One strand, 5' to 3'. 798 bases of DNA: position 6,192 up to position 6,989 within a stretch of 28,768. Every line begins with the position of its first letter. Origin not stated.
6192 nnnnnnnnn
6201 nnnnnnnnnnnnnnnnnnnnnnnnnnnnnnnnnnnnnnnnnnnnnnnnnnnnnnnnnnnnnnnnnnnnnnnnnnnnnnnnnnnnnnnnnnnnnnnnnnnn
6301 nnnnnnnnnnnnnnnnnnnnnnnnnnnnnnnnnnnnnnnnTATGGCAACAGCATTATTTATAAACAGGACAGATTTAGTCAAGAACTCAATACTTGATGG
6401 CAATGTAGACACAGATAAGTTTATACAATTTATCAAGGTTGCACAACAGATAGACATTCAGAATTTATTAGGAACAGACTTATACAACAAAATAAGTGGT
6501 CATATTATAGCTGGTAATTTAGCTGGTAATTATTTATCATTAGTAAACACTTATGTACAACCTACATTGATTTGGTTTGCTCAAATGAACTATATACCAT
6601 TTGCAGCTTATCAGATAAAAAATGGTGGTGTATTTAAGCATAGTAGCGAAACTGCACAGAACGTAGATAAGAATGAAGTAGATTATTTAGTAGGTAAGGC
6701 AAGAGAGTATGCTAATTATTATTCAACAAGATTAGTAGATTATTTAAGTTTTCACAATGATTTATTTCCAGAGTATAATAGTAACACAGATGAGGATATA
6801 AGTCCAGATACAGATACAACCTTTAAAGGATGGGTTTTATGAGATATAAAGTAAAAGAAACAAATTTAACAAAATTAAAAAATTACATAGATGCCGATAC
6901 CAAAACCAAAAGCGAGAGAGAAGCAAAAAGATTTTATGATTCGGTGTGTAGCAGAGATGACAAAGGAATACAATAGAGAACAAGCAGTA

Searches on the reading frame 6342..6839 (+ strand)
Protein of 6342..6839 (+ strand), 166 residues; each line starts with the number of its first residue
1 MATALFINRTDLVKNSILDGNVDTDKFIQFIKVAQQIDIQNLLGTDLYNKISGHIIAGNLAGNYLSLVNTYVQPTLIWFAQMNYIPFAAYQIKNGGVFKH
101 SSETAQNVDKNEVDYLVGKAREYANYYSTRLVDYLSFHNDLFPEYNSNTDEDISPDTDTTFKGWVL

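Call 23: search_protein_families(library=phrogs, proteins=[window:6342-6839:+], max_evalue=0.001)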
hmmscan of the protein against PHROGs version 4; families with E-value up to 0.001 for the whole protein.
window:6342-6839:+ (166 aa): 1 family
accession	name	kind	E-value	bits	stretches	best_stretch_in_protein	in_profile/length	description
phrog_35048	-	unknown function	4.4e-22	79.8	1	3-158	4-162/184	-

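Call 60: search_protein_families(library=pfam, proteins=[window:6342-6839:+], max_evalue=0.05)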
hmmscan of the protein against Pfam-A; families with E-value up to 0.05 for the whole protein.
window:6342-6839:+ (166 aa): 1 family
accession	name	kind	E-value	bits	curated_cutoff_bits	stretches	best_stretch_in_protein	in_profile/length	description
PF20459.4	DUF6712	-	3.7e-23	82.2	25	1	39-149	1-115/121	Family of unknown function (DUF6712)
